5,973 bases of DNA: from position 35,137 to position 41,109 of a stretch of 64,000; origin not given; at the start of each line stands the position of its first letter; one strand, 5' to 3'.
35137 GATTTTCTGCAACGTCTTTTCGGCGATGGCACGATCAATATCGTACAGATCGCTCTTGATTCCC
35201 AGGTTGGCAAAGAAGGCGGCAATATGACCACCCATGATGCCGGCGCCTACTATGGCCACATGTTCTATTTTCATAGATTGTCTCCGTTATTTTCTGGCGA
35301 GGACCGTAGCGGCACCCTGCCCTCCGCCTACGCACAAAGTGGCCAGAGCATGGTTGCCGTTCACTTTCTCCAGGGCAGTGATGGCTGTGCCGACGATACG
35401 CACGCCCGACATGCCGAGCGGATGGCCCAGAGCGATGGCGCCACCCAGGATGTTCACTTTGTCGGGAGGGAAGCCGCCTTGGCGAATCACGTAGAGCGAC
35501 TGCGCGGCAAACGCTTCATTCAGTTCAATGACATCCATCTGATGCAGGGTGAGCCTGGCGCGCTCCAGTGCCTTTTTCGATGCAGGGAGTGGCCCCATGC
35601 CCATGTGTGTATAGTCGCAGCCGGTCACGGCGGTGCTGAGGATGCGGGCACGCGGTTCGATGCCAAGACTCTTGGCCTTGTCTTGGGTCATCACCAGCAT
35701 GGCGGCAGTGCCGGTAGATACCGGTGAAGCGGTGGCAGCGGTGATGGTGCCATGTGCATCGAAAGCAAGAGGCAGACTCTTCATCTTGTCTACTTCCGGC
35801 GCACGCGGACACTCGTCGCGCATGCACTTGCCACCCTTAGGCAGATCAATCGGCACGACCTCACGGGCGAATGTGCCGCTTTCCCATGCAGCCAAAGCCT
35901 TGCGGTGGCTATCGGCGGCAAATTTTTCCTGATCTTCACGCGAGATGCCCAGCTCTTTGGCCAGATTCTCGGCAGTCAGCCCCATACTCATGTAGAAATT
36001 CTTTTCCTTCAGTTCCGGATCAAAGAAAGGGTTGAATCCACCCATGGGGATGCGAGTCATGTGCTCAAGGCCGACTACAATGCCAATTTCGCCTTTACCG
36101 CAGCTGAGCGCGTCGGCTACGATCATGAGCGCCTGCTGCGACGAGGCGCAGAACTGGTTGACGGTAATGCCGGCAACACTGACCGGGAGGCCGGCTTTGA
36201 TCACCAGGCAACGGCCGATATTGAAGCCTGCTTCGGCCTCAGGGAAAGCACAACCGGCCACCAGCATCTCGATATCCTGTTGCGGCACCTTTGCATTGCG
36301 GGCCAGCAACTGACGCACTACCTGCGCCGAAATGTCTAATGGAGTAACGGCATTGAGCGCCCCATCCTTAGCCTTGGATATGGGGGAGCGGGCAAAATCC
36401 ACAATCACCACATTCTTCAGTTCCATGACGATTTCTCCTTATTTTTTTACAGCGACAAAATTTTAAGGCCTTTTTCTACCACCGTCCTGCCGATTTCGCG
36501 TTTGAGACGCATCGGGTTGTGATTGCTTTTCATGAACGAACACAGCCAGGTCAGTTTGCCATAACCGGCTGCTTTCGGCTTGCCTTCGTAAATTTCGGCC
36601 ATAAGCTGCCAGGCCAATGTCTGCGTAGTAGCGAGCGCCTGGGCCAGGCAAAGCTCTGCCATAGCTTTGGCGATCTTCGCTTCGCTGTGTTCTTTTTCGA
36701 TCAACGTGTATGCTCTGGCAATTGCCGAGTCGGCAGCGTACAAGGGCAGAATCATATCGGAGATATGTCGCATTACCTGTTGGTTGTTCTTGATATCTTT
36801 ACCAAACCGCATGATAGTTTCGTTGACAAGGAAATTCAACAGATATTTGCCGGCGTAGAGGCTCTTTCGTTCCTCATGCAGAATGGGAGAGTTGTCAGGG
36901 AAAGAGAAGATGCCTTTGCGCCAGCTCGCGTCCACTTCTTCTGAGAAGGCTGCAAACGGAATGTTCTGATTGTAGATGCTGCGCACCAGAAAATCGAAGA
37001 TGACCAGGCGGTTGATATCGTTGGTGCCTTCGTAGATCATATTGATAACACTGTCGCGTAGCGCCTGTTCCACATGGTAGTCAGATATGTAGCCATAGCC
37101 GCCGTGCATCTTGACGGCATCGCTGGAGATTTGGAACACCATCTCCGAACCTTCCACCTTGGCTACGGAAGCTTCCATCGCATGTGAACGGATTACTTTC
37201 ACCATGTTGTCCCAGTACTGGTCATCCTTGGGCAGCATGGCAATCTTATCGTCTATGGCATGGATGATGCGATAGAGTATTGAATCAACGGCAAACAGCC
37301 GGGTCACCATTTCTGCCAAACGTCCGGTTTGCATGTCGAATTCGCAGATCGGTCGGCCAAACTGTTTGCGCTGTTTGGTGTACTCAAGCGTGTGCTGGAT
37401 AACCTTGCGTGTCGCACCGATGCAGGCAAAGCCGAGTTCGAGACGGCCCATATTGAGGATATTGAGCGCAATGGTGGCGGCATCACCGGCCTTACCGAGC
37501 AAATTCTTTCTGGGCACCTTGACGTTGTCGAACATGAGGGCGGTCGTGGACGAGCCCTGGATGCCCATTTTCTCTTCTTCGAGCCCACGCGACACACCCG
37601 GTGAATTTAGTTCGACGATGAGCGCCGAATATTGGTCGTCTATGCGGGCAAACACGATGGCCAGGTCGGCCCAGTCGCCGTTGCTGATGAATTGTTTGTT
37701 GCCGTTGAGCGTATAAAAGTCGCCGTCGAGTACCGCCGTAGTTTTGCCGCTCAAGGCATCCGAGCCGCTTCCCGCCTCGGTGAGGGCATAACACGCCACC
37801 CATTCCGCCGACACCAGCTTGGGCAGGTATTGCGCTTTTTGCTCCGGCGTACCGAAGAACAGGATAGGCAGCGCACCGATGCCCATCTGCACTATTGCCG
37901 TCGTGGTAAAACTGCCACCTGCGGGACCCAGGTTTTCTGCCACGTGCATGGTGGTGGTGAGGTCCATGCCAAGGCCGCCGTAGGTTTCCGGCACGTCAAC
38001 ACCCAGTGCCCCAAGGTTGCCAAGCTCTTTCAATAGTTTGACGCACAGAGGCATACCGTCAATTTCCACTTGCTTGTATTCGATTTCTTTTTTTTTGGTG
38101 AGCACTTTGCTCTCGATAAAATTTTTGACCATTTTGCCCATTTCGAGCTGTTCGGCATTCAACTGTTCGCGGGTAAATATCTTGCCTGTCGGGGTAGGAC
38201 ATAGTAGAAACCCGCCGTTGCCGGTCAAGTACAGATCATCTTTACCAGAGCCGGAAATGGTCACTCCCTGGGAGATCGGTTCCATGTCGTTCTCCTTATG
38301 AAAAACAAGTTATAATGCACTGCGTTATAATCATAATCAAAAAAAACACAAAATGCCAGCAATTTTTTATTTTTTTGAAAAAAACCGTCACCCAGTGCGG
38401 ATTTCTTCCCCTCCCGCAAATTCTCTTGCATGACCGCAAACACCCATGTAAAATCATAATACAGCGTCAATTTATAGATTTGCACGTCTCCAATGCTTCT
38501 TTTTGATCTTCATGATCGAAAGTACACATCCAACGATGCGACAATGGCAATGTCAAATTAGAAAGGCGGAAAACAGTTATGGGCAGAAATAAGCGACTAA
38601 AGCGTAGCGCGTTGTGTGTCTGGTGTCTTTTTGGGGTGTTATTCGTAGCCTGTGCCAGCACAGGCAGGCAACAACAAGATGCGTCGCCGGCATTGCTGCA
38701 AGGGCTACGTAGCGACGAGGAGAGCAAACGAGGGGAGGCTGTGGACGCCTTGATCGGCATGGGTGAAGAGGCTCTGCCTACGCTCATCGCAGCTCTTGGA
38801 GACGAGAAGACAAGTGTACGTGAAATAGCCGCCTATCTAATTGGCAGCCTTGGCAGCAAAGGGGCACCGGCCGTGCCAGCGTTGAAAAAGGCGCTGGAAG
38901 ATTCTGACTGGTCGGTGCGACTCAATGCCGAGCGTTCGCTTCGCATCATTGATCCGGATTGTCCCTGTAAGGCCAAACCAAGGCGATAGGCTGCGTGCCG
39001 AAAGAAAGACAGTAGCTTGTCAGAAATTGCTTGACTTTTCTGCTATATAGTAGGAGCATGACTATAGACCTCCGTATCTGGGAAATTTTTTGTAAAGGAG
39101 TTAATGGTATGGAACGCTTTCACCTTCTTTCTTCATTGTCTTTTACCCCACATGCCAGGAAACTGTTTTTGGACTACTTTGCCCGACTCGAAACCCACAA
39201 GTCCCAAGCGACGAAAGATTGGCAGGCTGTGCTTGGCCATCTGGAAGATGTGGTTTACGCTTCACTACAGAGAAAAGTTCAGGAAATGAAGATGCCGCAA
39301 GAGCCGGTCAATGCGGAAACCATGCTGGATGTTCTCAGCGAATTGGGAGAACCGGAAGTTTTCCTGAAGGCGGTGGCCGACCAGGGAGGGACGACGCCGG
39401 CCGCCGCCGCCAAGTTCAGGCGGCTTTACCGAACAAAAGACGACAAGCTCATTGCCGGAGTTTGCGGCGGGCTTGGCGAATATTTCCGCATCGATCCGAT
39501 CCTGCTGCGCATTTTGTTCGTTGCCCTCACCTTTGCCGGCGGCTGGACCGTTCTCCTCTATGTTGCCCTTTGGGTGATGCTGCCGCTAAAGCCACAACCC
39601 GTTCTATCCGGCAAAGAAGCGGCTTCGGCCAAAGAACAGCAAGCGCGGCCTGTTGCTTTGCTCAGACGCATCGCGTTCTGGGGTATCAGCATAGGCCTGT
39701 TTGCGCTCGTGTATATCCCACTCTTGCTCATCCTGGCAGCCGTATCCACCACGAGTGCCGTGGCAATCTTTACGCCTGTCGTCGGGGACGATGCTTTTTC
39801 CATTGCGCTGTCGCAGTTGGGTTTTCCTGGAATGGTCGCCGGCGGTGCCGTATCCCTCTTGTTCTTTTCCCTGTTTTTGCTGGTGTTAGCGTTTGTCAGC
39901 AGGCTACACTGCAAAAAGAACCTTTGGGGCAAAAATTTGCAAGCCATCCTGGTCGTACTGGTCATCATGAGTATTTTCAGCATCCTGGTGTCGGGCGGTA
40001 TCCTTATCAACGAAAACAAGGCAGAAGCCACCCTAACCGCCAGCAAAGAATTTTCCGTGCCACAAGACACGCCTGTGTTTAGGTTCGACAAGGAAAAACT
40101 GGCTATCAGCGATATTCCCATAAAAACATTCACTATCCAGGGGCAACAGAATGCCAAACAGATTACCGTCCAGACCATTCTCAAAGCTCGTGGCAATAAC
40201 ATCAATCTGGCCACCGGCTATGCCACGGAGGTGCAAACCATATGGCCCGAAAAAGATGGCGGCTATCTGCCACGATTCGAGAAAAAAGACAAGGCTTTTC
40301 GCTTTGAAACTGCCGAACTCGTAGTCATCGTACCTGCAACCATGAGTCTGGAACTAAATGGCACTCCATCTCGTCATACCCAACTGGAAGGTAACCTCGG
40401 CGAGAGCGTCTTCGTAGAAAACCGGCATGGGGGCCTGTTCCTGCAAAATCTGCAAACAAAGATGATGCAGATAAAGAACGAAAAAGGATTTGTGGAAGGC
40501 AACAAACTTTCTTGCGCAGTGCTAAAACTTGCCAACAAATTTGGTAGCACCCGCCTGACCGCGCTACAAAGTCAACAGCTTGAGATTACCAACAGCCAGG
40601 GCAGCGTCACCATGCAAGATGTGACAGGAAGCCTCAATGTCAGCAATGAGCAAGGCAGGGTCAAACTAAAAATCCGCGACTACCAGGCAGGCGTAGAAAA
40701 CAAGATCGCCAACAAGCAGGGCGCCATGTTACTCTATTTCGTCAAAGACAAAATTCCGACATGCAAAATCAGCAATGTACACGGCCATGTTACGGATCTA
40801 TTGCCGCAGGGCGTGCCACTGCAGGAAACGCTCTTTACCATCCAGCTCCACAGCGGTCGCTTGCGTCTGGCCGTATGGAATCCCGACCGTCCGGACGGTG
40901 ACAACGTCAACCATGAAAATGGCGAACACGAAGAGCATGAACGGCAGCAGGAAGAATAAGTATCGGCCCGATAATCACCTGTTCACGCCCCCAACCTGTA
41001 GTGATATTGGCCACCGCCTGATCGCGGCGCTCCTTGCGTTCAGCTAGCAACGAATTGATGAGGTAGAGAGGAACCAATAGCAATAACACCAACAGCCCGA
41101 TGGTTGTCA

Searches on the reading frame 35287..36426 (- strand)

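Call 79: search_protein_families(library=pfam, proteins=[window:35287-36426:-], max_evalue=0.0001)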
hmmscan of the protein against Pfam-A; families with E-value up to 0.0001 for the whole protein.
window:35287-36426:- (379 aa): 2 families
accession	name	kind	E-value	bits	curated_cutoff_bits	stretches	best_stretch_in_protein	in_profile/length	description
PF00108.29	Thiolase_N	-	1.8e-57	195.1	26.4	1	6-248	1-259/260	Thiolase, N-terminal domain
PF02803.24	Thiolase_C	-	9.8e-43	145.1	27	1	257-377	2-122/123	Thiolase, C-terminal domain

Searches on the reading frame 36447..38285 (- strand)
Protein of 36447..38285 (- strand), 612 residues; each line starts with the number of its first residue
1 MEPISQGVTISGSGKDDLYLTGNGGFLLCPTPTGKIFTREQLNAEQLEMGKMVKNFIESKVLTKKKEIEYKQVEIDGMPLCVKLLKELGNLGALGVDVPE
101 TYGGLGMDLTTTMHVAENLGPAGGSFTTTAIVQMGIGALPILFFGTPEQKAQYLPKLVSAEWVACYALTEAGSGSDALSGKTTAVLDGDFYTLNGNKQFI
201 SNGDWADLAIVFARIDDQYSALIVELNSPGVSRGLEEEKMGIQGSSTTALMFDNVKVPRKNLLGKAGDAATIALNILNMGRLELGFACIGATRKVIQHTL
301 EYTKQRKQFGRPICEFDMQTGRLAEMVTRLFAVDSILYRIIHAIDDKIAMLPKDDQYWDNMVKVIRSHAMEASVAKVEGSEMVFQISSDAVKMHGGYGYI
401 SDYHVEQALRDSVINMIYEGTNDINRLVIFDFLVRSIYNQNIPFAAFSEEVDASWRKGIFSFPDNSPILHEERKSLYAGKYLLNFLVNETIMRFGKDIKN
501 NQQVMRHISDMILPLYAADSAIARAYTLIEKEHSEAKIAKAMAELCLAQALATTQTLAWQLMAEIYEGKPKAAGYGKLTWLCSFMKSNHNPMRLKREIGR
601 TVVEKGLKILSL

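Call 79: search_protein_families(library=pfam, proteins=[window:36447-38285:-], max_evalue=0.0001)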
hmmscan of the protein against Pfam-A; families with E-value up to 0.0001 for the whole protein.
window:36447-38285:- (612 aa): 7 families
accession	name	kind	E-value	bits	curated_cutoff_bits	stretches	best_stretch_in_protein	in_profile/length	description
PF00441.29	Acyl-CoA_dh_1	-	3.1e-34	118.7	22.4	1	272-430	6-146/150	Acyl-CoA dehydrogenase, C-terminal domain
PF02771.21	Acyl-CoA_dh_N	-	8.3e-25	87.8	22.9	1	44-161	2-113/113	Acyl-CoA dehydrogenase, N-terminal domain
PF02770.24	Acyl-CoA_dh_M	-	2.4e-22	79.3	33.3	1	165-255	1-97/97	Acyl-CoA dehydrogenase, middle domain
PF21263.2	Acyl-CoA-dh_C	-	8.9e-13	48.8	27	1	490-568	13-84/96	Acyl-CoA dehydrogenase, C-terminal domain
PF08028.16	Acyl-CoA_dh_2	-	3.8e-11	43.8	22.7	1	285-422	4-133/134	Acyl-CoA dehydrogenase, C-terminal domain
PF21343.2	ACAD9-ACADV_C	-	6.6e-10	39.8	27.8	1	486-555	20-89/120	ACAD9/ACADV, C-terminal domain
PF22924.1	ACOX_C_alpha1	-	2.7e-06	27.7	27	1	281-424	8-159/169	Acyl-CoA oxidase, C-alpha1 domain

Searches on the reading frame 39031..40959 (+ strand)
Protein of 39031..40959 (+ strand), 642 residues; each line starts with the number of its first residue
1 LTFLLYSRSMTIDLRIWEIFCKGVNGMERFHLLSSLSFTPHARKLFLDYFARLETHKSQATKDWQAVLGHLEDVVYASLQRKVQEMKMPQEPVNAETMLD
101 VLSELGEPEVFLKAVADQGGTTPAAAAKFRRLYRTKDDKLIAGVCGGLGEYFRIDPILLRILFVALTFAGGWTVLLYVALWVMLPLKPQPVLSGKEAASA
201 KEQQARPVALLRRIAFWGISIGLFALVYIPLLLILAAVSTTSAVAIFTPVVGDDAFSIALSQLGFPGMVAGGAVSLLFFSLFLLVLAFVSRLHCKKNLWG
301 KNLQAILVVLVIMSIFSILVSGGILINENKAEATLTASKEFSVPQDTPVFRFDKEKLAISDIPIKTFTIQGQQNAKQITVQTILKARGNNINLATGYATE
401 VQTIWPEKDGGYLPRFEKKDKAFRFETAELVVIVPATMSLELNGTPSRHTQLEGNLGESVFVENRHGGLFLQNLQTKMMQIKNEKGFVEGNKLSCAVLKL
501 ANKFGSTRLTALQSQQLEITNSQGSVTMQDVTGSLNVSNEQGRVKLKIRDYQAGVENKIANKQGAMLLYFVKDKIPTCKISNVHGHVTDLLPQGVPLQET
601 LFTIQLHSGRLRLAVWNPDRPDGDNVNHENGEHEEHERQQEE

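Call 79: search_protein_families(library=pfam, proteins=[window:39031-40959:+], max_evalue=0.0001)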
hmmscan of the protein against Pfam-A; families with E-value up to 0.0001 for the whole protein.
window:39031-40959:+ (642 aa): 2 families
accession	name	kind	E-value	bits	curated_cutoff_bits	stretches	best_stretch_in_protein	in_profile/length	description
PF04024.17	PspC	-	1.4e-22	79.7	25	1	130-186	1-57/58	PspC domain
PF13349.12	DUF4097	-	9.3e-07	28.9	22.9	1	459-550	79-193/247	Toastrack DUF4097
